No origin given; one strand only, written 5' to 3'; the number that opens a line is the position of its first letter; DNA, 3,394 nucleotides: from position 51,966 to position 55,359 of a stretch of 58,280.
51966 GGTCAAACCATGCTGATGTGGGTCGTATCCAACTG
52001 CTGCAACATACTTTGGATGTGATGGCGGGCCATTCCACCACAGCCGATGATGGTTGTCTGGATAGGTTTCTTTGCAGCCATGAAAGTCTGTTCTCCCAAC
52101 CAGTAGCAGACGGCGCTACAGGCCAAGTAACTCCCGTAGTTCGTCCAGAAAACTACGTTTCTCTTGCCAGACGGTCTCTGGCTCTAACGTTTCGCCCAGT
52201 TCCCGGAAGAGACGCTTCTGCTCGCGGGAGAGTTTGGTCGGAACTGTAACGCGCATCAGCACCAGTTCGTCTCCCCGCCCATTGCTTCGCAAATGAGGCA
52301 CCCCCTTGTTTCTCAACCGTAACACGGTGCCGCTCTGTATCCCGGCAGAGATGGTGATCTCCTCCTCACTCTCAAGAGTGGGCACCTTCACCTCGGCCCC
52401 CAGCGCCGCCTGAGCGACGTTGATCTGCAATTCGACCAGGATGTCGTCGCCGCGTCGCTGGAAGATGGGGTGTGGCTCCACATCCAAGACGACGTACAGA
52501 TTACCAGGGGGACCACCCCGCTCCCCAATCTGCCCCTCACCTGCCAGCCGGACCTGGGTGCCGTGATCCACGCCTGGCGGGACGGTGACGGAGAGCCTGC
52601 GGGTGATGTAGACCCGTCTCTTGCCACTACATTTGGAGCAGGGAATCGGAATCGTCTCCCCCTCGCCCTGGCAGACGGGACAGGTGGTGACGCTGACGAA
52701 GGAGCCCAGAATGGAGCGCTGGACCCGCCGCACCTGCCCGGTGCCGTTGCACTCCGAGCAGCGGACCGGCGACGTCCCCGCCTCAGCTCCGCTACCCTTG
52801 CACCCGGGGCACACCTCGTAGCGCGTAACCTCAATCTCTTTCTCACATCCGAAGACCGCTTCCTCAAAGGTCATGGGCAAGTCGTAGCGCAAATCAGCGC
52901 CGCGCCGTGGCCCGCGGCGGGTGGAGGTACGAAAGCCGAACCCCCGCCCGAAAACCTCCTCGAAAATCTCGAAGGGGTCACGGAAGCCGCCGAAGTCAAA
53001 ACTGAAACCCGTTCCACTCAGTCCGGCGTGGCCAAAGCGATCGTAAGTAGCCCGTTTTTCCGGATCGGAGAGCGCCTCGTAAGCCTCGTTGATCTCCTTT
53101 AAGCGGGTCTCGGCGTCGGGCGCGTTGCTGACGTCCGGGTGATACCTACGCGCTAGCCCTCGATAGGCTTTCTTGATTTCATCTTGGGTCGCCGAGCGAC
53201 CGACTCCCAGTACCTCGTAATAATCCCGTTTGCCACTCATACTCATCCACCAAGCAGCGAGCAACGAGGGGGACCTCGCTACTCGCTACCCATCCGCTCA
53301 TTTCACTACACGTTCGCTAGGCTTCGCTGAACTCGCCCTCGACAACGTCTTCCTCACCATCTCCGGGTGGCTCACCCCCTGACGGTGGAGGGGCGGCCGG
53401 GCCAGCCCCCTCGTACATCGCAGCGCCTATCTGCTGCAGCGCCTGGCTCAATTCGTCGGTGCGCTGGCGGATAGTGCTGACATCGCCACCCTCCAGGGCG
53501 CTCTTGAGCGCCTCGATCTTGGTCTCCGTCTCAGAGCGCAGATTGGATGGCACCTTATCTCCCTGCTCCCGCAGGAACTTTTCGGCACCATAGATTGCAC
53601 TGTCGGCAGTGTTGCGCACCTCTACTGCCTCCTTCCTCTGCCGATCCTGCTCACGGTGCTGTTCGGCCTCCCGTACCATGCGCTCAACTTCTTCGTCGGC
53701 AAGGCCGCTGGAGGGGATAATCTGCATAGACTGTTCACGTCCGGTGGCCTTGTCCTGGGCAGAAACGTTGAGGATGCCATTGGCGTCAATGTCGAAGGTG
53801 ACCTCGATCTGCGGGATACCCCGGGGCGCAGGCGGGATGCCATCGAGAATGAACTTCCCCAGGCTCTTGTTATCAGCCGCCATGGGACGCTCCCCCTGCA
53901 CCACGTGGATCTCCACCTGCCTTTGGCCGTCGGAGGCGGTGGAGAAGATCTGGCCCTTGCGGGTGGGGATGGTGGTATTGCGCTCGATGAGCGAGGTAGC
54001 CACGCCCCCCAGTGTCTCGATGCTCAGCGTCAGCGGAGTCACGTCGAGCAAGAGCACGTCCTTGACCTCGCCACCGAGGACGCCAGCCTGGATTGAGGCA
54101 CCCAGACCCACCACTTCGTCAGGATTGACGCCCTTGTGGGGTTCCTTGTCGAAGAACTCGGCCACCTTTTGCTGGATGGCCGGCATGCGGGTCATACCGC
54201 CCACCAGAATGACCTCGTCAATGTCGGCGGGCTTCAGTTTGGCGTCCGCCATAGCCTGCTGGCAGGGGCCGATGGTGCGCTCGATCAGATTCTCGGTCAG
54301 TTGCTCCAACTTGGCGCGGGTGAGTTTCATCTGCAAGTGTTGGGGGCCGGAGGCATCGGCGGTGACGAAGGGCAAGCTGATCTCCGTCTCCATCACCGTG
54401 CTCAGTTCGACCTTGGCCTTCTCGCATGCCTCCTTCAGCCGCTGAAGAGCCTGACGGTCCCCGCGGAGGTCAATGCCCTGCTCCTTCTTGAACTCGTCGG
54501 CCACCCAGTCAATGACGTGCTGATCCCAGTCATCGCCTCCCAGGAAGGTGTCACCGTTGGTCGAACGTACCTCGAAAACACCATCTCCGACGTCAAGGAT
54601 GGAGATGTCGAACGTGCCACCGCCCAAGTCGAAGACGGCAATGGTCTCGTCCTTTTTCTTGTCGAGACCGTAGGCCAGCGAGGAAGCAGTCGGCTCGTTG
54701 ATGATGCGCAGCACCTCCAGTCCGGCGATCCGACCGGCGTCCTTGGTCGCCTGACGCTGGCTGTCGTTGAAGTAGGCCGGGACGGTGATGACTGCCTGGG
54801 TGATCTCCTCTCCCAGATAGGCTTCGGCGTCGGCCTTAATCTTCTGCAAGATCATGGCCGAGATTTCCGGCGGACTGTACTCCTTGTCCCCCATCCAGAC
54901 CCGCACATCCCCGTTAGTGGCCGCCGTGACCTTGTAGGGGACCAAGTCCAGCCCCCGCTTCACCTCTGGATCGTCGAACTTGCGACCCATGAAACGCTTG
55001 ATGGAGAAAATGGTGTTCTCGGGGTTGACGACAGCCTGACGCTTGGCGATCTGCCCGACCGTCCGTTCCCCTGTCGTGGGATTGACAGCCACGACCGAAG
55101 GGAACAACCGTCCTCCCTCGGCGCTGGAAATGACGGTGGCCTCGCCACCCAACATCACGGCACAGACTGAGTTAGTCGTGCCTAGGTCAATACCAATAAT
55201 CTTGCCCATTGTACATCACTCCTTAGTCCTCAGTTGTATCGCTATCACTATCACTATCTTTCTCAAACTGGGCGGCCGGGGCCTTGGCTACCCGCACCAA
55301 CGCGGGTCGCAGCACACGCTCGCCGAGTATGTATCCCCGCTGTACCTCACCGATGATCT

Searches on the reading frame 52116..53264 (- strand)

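Call 8: search_protein_families(library=pfam, proteins=[window:52116-53264:-], max_evalue=0.00001)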
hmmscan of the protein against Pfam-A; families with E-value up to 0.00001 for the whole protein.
window:52116-53264:- (382 aa): 4 families
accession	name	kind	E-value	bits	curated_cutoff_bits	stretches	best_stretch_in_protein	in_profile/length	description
PF01556.23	DnaJ_C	-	1.4e-49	168.5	26.6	1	125-342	1-152/152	DnaJ C terminal domain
PF00226.36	DnaJ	-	9e-26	90.2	27.8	1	14-75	1-63/63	DnaJ domain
PF00684.25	DnaJ_CXXCXGXG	-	5.1e-17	62.3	32.7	1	152-215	1-64/65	DnaJ central domain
PF15777.11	Anti-TRAP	-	4.2e-06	27.1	32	0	151-180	12-44/59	Tryptophan RNA-binding attenuator protein inhibitory protein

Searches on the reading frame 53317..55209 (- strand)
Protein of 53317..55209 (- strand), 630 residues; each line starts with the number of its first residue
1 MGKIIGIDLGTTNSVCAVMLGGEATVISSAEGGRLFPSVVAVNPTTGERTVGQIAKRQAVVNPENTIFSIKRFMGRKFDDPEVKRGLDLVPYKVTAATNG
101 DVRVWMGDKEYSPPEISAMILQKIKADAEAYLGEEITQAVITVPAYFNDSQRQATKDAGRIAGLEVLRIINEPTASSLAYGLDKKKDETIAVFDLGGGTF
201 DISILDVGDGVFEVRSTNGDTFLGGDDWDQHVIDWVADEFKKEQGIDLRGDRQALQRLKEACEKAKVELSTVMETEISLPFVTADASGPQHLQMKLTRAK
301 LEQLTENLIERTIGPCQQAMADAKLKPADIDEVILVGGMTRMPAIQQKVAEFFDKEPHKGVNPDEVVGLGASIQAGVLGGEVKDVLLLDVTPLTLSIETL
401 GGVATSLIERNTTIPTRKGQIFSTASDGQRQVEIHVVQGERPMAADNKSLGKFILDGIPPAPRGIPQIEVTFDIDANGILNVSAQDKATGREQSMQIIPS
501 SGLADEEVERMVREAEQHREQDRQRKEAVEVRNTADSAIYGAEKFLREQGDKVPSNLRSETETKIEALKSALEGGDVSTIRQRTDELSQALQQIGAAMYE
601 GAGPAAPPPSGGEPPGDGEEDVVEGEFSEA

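Call 8: search_protein_families(library=pfam, proteins=[window:53317-55209:-], max_evalue=0.00001)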
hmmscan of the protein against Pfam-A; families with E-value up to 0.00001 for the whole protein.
window:53317-55209:- (630 aa): 2 families
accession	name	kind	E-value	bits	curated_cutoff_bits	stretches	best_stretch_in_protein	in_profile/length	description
PF00012.26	HSP70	-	2.3e-259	862.1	20.6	1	4-600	1-599/599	Hsp70 protein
PF06723.19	MreB_Mbl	-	2.2e-14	53.5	27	1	126-371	83-315/327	MreB/Mbl protein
